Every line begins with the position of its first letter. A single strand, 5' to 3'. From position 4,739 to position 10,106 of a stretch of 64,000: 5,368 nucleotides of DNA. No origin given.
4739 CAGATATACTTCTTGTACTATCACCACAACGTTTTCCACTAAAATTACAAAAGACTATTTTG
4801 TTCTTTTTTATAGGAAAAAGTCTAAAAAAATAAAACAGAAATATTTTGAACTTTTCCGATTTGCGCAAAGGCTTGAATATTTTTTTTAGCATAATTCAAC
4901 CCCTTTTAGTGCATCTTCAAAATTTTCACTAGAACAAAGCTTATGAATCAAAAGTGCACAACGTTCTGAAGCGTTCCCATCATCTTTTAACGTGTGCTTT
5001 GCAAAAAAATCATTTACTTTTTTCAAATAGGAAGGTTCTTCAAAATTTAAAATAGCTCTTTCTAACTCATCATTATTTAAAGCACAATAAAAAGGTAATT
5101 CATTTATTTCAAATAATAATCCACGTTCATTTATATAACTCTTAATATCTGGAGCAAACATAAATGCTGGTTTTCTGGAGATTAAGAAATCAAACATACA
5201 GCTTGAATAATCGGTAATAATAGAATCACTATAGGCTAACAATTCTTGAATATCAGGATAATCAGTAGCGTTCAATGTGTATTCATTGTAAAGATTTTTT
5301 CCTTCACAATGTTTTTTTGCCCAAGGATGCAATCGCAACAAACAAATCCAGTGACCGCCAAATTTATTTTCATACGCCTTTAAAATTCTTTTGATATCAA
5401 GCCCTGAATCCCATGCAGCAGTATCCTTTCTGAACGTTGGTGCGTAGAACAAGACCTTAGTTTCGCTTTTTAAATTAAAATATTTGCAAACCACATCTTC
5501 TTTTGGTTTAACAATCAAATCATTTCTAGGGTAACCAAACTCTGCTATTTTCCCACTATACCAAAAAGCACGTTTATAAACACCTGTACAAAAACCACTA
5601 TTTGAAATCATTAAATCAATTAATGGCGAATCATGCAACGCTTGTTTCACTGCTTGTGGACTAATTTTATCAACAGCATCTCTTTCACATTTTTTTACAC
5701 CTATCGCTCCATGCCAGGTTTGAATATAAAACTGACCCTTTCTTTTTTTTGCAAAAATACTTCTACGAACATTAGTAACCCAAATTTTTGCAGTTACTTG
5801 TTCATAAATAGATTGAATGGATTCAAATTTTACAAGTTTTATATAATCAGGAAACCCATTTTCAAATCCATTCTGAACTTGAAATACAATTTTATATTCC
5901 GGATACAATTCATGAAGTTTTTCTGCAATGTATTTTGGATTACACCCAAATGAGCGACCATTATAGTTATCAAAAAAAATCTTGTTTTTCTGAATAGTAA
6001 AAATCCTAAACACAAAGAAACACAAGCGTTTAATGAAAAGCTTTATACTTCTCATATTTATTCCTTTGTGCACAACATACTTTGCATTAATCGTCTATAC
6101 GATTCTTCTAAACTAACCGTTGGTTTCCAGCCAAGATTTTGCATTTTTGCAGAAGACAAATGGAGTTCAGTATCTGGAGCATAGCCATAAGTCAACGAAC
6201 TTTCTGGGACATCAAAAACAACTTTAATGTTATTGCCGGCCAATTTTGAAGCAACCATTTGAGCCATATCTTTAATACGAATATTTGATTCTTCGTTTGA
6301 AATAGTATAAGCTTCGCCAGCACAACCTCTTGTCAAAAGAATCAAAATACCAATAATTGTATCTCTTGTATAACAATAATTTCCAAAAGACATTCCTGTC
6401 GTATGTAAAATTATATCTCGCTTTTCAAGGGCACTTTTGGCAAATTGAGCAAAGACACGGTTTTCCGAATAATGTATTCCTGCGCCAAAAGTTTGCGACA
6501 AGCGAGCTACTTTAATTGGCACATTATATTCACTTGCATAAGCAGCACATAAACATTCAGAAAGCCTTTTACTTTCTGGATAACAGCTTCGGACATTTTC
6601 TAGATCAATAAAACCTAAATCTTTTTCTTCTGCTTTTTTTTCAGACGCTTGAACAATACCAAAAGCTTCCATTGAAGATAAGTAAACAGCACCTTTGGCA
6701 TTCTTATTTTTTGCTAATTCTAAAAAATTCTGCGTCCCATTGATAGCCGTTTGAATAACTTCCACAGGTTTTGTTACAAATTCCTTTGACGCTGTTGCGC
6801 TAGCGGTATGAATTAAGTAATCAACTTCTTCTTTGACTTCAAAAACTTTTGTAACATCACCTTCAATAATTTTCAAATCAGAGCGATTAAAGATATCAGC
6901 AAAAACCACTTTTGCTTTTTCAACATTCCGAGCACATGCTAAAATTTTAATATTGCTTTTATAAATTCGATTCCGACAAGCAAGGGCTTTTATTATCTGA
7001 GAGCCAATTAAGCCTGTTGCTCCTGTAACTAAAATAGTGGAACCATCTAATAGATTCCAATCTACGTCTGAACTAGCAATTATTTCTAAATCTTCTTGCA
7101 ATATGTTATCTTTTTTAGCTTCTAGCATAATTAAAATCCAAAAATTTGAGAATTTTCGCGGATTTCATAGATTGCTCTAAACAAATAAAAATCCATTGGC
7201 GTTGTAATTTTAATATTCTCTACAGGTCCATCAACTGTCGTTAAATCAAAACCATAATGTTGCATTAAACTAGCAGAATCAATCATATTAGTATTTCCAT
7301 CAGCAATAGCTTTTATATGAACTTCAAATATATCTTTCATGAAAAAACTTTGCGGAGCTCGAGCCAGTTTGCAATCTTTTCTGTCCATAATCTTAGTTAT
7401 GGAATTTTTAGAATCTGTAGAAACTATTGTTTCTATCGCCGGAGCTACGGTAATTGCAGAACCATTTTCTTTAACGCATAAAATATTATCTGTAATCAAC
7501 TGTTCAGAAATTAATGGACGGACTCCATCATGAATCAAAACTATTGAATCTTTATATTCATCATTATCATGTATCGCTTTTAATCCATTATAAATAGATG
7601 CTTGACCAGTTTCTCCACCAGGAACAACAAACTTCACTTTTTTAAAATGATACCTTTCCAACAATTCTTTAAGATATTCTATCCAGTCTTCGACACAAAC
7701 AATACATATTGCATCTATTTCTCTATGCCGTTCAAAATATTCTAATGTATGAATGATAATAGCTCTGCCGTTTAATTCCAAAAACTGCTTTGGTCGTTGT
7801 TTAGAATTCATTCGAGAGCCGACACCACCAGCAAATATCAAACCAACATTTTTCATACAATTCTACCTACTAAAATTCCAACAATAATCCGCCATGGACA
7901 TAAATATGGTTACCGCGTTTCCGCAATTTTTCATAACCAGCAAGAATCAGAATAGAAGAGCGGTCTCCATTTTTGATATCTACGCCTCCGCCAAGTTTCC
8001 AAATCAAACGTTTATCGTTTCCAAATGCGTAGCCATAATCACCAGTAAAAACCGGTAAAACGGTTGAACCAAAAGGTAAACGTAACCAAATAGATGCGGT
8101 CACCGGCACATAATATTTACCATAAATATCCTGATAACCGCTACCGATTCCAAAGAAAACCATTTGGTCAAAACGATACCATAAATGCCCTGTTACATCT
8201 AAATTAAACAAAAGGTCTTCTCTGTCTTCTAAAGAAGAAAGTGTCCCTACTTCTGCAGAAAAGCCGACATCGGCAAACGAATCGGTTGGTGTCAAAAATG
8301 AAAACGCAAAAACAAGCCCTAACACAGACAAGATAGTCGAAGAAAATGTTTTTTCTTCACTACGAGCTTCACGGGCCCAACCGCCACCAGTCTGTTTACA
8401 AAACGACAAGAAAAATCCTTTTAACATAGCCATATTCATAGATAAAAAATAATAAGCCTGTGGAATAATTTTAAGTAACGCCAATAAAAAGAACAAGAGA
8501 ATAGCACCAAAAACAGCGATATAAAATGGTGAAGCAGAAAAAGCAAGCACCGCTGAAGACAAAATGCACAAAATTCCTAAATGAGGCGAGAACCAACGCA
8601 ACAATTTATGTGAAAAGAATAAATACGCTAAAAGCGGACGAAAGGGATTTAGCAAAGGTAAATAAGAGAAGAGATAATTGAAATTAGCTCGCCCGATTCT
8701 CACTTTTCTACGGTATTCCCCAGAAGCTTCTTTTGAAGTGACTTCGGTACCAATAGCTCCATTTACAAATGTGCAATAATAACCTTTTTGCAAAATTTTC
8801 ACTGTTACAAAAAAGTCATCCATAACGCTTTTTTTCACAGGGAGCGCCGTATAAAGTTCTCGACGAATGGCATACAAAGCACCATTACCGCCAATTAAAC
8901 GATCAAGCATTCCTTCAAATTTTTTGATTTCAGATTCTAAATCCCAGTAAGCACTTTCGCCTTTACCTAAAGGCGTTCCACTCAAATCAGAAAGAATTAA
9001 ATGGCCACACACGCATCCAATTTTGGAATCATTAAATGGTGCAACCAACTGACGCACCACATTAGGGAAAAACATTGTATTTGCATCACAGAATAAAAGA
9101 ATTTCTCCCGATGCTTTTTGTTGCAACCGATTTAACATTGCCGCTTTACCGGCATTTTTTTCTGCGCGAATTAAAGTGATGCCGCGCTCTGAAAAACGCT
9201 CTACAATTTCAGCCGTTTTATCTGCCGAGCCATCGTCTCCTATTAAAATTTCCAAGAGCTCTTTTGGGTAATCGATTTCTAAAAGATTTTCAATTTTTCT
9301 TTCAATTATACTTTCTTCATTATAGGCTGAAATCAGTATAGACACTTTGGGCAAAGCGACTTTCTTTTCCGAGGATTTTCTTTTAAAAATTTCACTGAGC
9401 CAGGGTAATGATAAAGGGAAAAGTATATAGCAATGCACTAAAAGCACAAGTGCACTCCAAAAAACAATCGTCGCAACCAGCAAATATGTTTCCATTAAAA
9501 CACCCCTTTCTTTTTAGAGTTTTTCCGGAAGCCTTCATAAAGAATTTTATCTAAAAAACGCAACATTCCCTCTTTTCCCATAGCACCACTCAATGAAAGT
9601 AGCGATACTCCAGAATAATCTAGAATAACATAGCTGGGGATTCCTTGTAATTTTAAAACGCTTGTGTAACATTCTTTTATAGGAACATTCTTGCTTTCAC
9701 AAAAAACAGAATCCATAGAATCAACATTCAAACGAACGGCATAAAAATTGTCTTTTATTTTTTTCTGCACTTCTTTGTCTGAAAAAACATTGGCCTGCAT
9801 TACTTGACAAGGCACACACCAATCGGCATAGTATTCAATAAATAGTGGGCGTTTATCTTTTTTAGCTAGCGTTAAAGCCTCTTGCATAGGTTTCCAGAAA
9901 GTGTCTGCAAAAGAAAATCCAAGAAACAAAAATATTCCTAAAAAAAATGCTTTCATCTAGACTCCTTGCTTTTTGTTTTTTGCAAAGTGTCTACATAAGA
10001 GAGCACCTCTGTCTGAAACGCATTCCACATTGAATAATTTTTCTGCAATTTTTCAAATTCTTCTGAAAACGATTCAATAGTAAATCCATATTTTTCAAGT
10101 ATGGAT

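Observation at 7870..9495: Inner-membrane GT2 synthase fused in frame to a signal-peptide-like segment and an OMP-type 8-strand barrel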

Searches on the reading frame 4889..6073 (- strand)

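Call 70: search_protein_families(library=pfam, proteins=[window:4889-6073:-], max_evalue=0.001)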
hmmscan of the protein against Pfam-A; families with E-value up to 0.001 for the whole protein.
window:4889-6073:- (395 aa): 1 family
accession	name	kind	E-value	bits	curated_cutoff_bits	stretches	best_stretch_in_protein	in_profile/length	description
PF04464.20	Glyphos_transf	-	1.1e-70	238.9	22.1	1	19-377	3-366/367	CDP-Glycerol:Poly(glycerophosphate) glycerophosphotransferase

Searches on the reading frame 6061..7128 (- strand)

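Call 70: search_protein_families(library=pfam, proteins=[window:6061-7128:-], max_evalue=0.001)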
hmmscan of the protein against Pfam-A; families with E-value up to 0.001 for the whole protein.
window:6061-7128:- (356 aa): 9 families
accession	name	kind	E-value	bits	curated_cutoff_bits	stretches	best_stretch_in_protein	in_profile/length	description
PF01370.27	Epimerase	-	9.7e-33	114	20.9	1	32-276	1-239/240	NAD dependent epimerase/dehydratase family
PF16363.11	GDP_Man_Dehyd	-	1.1e-21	78.1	27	1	33-345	1-330/332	GDP-mannose 4,6 dehydratase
PF01073.25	3Beta_HSD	-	9.8e-17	61.3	22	1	33-193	1-156/280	3-beta hydroxysteroid dehydrogenase/isomerase family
PF07993.18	NAD_binding_4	-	1.4e-12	47.7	20.1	1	34-215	1-209/258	Male sterility protein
PF02719.21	Polysacc_synt_2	-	2.8e-07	30.5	20.2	1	32-153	1-129/293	Polysaccharide biosynthesis protein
PF13460.12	NAD_binding_10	-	8.1e-06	26.3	27.2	1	36-157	1-103/184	NAD(P)H-binding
PF05368.20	NmrA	-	0.00014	22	27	1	30-129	3-67/298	NmrA-like family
PF00106.31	adh_short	-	0.00042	20.3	26.6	0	31-103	2-69/195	short chain dehydrogenase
PF04321.23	RmlD_sub_bind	-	0.0009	18.8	27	0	31-295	2-230/287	RmlD substrate binding domain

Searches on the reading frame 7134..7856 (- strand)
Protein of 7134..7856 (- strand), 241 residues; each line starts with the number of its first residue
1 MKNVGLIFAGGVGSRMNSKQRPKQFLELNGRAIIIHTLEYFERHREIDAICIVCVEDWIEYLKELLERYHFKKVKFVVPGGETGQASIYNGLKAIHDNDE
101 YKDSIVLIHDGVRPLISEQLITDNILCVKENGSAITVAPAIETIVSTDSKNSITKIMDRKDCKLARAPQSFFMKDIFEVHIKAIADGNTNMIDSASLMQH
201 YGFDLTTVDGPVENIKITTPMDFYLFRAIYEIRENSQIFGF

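Call 70: search_protein_families(library=pfam, proteins=[window:7134-7856:-], max_evalue=0.001)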
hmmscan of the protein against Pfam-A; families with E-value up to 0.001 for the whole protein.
window:7134-7856:- (241 aa): 4 families
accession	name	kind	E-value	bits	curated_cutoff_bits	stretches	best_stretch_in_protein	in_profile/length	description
PF01128.25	IspD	-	4.3e-45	154.6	27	1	6-229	4-218/221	2-C-methyl-D-erythritol 4-phosphate cytidylyltransferase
PF12804.13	NTP_transf_3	-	5.7e-10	40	27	1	5-138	1-121/160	MobA-like NTP transferase domain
PF00483.29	NTP_transferase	-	0.00011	22.3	21.2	1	5-107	2-107/245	Nucleotidyl transferase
PF02348.25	CTP_transf_3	-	0.00029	21.1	22.6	1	14-156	6-144/217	Cytidylyltransferase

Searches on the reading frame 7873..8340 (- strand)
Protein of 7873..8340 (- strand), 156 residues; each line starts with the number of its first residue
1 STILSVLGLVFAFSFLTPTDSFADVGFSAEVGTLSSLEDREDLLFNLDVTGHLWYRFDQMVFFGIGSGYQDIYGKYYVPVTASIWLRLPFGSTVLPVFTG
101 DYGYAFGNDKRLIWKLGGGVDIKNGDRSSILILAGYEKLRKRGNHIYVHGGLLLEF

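Call 4: search_protein_families(library=pfam, proteins=[window:7873-8340:-, window:7873-8271:-], max_evalue=1)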
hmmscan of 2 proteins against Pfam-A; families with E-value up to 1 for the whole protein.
window:7873-8340:- (156 aa): 0 families

window:7873-8271:- (133 aa): 0 families

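Call 17: find_homologous_proteins(query=window:7873-8340:-, max_evalue=0.001)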
Query window:7873-8340:- (156 aa): 49 proteins with E <= 0.001 among 236 candidates.
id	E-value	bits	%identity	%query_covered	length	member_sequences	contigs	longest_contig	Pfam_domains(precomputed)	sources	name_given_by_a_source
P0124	3.8e-43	165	54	97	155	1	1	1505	-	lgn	-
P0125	9.5e-41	157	48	94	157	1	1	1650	-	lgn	-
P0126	6.4e-40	155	50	100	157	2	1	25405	-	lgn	-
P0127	5.3e-39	152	50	98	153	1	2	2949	-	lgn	-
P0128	6.0e-39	151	49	95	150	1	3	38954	-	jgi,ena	-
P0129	2.3e-38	150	53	87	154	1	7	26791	-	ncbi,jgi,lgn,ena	jgi:hypothetical protein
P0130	3.2e-38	149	47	97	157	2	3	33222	-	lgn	-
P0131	5.8e-38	148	47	100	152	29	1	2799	-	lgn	-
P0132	8.3e-38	148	47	100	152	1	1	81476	-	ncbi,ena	-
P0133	1.3e-37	147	48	96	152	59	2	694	-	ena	-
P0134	1.7e-37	147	49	95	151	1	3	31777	-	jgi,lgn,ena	-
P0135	2.0e-37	146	50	94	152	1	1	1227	-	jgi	jgi:hypothetical protein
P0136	2.8e-37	146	49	85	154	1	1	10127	-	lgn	-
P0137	2.9e-37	146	49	94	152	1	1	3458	-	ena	-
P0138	4.9e-37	145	46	100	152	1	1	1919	-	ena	-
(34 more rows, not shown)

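Call 22: search_solved_structures(query=A1, max_evalue=10)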
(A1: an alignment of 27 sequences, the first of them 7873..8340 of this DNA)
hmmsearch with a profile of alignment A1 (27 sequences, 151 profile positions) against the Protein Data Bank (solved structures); distinct sequences matched with E-value up to 10: 2.
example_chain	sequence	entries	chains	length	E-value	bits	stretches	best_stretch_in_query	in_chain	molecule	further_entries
1ev1_1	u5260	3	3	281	0.23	14.4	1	42-112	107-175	ECHOVIRUS 1 | VP1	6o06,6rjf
4xr9_A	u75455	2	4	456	1.5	11.7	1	88-118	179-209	CalS8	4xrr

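Call 25: find_related_loci(query=A1, collection=genome_contigs, flank=3500)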
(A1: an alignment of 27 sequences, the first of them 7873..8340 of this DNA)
Query A1 (156 aa) in genome_contigs; peptide patterns used: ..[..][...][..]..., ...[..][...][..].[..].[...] (x = any residue, [..] = any of these).
97 stretches matched a pattern; 53 encode a relative of the query (tblastn E <= 1e-3); 53 distinct loci.
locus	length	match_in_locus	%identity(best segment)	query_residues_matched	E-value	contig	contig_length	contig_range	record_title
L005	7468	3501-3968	100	1-156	2e-102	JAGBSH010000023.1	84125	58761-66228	MAG: Fibrobacteraceae bacterium isolate RGIG9401 Yak_Cecum-1__c907576, whole genome shotgun sequence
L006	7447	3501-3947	75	1-151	4e-75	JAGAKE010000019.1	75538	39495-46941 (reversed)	MAG: Fibrobacteraceae bacterium isolate RGIG8517 Water_deer_Cecum-2__c201, whole genome shotgun sequence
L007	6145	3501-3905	53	21-156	5e-42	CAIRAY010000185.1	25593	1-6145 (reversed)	MAG: uncultured Fibrobacteres bacterium isolate Loclat_bin-05108 genome assembly, contig: bin-05108:185/192, whole genom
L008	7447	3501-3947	48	3-156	7e-42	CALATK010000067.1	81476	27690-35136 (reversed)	MAG TPA_asm: uncultured Fibrobacter sp. isolate SRR6425805_bin.3_CONCOCT_v1.1_MAG genome assembly, contig: ERZ1767615.92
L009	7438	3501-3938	48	8-156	7e-42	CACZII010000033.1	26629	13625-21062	MAG: Fibrobacter succinogenes isolate RUG12637 genome assembly, contig: RUG12637_asm_33, whole genome shotgun sequence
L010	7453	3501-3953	47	1-156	7e-42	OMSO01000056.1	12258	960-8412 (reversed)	uncultured Fibrobacter sp. isolate RUG831 genome assembly, contig: scaffold_4046, whole genome shotgun sequence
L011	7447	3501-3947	48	3-156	8e-42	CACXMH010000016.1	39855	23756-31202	MAG: Fibrobacter succinogenes isolate RUG11387 genome assembly, contig: RUG11387_asm_16, whole genome shotgun sequence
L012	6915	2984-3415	49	10-156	2e-41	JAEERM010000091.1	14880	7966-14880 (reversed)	MAG: Fibrobacter sp. isolate Tb.RUG.359 NODE_17908_length_14880_cov_14.803565, whole genome shotgun sequence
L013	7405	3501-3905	51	17-155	2e-41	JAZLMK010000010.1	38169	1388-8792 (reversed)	MAG: Fibrobacter sp. isolate T1900044955_TA20190009.MAGScoT_cleanbin_000018 SGB_3810_k141_1786209, whole genome shotgun 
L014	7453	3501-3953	46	1-156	2e-41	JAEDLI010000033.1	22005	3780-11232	MAG: Fibrobacter sp. isolate MAG236 NODE_1465_length_22005_cov_6.514077, whole genome shotgun sequence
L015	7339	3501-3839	58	45-156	6e-41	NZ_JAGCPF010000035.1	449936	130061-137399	MAG: Fibrobacter sp. isolate RGIG9997 Yak_Reticulum-4__c384424, whole genome shotgun sequence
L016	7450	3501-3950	47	3-156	4e-41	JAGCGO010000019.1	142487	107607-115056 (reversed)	MAG: Fibrobacter sp. isolate RGIG9772 Yak_Omasum-5__c254988, whole genome shotgun sequence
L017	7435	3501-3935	48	9-156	7e-41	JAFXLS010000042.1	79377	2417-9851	MAG: Fibrobacter sp. isolate RGIG6529 Sheep_Reticulum-2__c202366, whole genome shotgun sequence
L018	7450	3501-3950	47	3-156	1e-40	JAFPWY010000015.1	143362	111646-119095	MAG: Fibrobacter sp. isolate RGIG1550 Goat_Abomasum-5__c799795, whole genome shotgun sequence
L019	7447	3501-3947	46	3-156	7e-41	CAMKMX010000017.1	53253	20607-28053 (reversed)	MAG: uncultured Fibrobacter sp. isolate SRR12081294_bin.20_metaWRAP_v1.3_MAG genome assembly, contig: ERZ12289768.763, w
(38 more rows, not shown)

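Call 29: predict_structure(alignment_id=A1)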
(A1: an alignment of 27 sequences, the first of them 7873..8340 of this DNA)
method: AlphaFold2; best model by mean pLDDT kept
length: 156 residues; sequences in the alignment: 27
mean_pLDDT: 92.2   pTM: 0.77
mean pLDDT of the five models: 92.2, 91.8, 91.7, 91.4, 90.9
residues with pLDDT >= 90: 117; 70-90: 32; 50-70: 7; < 50: 0
segments of 3 or more residues with pLDDT < 50: none
pLDDT, mean of each block of 10 residues (from residue 1): 87 71 85 92 88 94 97 94 96 96 95 98 95 97 94 95
secondary structure, 60 per line:
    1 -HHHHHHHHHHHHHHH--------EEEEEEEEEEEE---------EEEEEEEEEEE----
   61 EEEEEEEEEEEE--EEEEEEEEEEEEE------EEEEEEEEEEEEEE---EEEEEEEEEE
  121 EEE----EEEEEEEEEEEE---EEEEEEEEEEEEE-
elements in order: H2-16 E25-36 E46-56 E61-72 E75-87 E94-107 E111-123 E128-139 E143-155

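Call 32: fold_search(model_id=the predicted structure, library=pdb)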
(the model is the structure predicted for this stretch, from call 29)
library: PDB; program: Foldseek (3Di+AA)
matches with E <= 10: 1298; with E <= 0.001: 24
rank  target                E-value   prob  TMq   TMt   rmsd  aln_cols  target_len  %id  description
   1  6x9z                  2.1e-06  1.00  0.57  0.71   3.5       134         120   13  De novo design of transmembrane beta-barrels (released 2021-02-17)
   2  1p4t                  5.1e-06  1.00  0.66  0.66   3.7       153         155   12  Crystal structure of Neisserial surface protein A (NspA) (released 2003-07-22)
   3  1qjp                  5.1e-06  1.00  0.60  0.67   4.8       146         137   14  HIGH RESOLUTION STRUCTURE OF THE OUTER MEMBRANE PROTEIN A (OMPA) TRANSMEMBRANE DOMAIN (released 2000-06-30)
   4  9fzc_A                5.4e-06  1.00  0.59  0.54   5.9       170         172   12  Structure of OmpA-short in complex with nanobody Nb01 (released 2024-07-17)
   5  9fzd_A                1.6e-05  1.00  0.62  0.56   6.3       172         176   12  Structure of OmpA-long in complex with nanobody Nb39 (released 2024-07-17)
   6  4rlc                  2.6e-05  1.00  0.61  0.69   4.1       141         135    8  Crystal structure of the N-terminal beta-barrel domain of Pseudomonas aeruginosa OprF (released 2015-04-22)
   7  2m06_MODEL_1_A        4.8e-05  1.00  0.57  0.60   4.3       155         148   10  NMR structure of OmpX in phopspholipid nanodiscs (released 2012-12-12)
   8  2f1v_A                1.9e-04  1.00  0.60  0.52   7.3       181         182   12  Outer membrane protein OmpW (released 2006-01-24)
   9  2f1t_A                2.4e-04  1.00  0.62  0.54   6.8       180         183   11  Outer membrane protein OmpW (released 2006-01-24)
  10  2n2l_MODEL_1_A        2.4e-04  1.00  0.55  0.55   6.4       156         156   15  NMR structure of yersinia pestis ail (attachment invasion locus) in decylphosphocholine micelles calculated wi (released 2015-07-22)
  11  3qra                  2.4e-04  1.00  0.52  0.53   5.4       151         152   12  The crystal structure of Ail, the attachment invasion locus protein of Yersinia pestis (released 2011-11-23)
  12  8wv0_B                4.5e-04  1.00  0.36  0.20  12.1       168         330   12  Outer membrane porin of Burkholderia pseudomallei (BpsOmp38) (released 2024-10-30)
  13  2mnh_MODEL_1_A        5.7e-04  1.00  0.56  0.59   4.8       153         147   12  Refined structure of outer membrane protein x in nanodisc by measuring residual dipolar couplings (released 2015-03-18)
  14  3wi4                  5.7e-04  1.00  0.37  0.22  11.6       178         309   13  Crystal structure of wild-type PorB from Neisseria meningitidis serogroup B (released 2014-01-01)
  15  2jmm_MODEL_1_A        6.0e-04  1.00  0.51  0.51   6.2       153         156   16  NMR solution structure of a minimal transmembrane beta-barrel platform protein (released 2007-07-03)
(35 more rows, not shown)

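Call 33: search_protein_representatives(alignment_id=A1)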
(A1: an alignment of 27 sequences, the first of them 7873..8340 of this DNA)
Query: 27 sequences, 151 profile positions. Proteins with E-value up to 0.001 (for the whole library): 54; up to 1e-10: 45; up to 1e-30: 18. The best 54 are listed.
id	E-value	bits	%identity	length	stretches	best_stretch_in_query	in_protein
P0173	3.7e-58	211.7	-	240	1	5-151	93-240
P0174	1.2e-54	200.4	-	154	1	6-151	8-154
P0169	5.3e-52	191.8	-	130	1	1-130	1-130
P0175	1.7e-46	173.9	-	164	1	5-151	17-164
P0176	3.4e-46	172.9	-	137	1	6-137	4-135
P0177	5.0e-46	172.4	-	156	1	6-151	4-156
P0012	5.1e-46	172.3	-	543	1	7-151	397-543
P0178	5.5e-45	169.0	-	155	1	3-151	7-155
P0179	5.6e-44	165.7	-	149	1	7-151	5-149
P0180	4.9e-42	159.4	-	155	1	6-151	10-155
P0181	1.7e-41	157.7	-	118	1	38-151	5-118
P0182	8.2e-40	152.2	-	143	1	18-151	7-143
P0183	3.6e-38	146.9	-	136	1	27-137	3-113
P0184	1.3e-36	141.9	-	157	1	10-151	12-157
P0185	1.6e-35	138.3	-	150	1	6-151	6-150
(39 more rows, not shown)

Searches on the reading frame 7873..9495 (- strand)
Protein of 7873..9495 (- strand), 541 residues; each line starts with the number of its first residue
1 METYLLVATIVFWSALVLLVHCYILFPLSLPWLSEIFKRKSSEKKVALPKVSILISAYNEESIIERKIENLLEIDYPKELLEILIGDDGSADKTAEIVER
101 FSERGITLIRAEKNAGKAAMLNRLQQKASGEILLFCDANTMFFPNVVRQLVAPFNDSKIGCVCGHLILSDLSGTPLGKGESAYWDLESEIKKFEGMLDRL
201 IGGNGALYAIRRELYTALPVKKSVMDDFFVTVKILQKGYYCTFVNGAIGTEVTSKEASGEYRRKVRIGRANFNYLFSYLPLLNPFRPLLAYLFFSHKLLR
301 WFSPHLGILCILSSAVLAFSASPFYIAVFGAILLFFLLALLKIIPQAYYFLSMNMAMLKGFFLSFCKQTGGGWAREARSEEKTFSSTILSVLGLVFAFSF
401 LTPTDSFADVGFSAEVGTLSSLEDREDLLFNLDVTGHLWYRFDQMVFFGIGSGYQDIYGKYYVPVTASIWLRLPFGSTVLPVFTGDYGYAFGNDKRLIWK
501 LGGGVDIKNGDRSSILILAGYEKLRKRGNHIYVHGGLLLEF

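Call 4: search_protein_families(library=pfam, proteins=[window:7873-9495:-], max_evalue=1)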
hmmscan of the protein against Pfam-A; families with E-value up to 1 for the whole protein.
window:7873-9495:- (541 aa): 8 families
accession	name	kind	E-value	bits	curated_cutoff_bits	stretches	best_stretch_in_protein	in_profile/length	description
PF00535.33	Glycos_transf_2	-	7.7e-25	88.2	23.3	1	52-186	1-132/168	Glycosyl transferase family 2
PF13641.12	Glyco_tranf_2_3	-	6.8e-18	66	27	1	49-266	1-226/230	Glycosyltransferase like family 2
PF13632.12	Glyco_trans_2_3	-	1.5e-09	38.4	27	1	133-337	2-196/198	Glycosyl transferase family group 2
PF10111.15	Glyco_tranf_2_2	-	6.1e-06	26.4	27.3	1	53-142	2-94/276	Glycosyltransferase like family 2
PF13506.12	Glyco_transf_21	-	2.5e-05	24.2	21.7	1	117-248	18-151/174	Glycosyl transferase family 21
PF13704.12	Glyco_tranf_2_4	-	0.0068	17.3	27.5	1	59-142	2-84/98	Glycosyl transferase family 2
PF03452.20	Anp1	-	0.24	11.3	28.8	1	43-101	15-75/263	Anp1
PF03071.21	GNT-I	-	0.27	10.4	25.4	1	43-108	87-151/434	GNT-I family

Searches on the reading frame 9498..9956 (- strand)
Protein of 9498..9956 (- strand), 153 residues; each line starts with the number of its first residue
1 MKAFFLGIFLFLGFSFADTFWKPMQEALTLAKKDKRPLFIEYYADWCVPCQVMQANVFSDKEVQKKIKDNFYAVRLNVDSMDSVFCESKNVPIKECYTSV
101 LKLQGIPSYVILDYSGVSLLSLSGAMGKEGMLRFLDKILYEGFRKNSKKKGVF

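Call 18: search_protein_families(library=ncbifam, proteins=[window:9498-9956:-], max_evalue=0.1)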
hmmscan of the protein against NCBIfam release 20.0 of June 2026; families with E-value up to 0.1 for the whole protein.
window:9498-9956:- (153 aa): 12 families
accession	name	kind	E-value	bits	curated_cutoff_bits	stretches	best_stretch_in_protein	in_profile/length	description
NF045694.1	seleno_TsoB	exception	1.4e-13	49.8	805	1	19-119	457-550/572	rhodanese/DsbD fusion-like selenoprotein TsoB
NF001419.0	PRK00293.1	subfamily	8.8e-12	44.4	330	1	22-80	464-521/574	protein-disulfide reductase DsbD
NF043050.1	DisulfRedDsbH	equivalog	4.9e-09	36.5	190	1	19-121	43-144/166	disulfide reductase DsbH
TIGR01068.1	thioredoxin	equivalog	1.2e-07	31.8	96.8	1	30-84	9-60/101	thioredoxin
NF008229.0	PRK10996.1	equivalog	9.5e-06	25.4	125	1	25-81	42-95/141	thioredoxin TrxC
NF041199.1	trx7_PDZ_seleno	equivalog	1.6e-05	24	300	1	23-77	6-61/390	Trx7/PDZ domain-containing (seleno)protein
NF047696.1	ThlDiSintTplARhiz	equivalog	0.0004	20.2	230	1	20-82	82-142/219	thiol:disulfide interchange protein TlpA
NF006898.0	PRK09381.1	equivalog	0.0028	18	138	1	37-82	23-65/109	thioredoxin TrxA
NF038096.1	thylak_slr1796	equivalog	0.02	14.4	140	1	23-130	26-124/157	thylakoid membrane photosystem I accumulation factor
NF002854.0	PRK03147.1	subfamily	0.04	13.8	170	0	27-138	54-172/176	thiol-disulfide oxidoreductase ResA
NF047697.1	ThioredTrxAClost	equivalog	0.046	13.9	140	1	33-82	15-61/105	thioredoxin TrxA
TIGR01126.1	pdi_dom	equivalog_domain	0.065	13.5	107.2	1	32-57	11-36/105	protein disulfide-isomerase domain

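Call 70: search_protein_families(library=pfam, proteins=[window:9498-9956:-], max_evalue=0.001)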
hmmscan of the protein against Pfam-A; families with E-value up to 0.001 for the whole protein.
window:9498-9956:- (153 aa): 4 families
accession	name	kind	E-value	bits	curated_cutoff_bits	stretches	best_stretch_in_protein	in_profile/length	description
PF13899.12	Thioredoxin_7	-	1.2e-16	61.1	27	1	24-113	6-82/83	Thioredoxin-like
PF13098.12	Thioredoxin_2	-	7.2e-10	39.6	27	1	31-133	1-102/104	Thioredoxin-like domain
PF03190.21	Thioredox_DsbH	-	6.8e-08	33.1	27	1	22-79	23-81/163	Protein of unknown function, DUF255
PF00085.26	Thioredoxin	-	3.2e-07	30.7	23.5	1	33-84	16-64/103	Thioredoxin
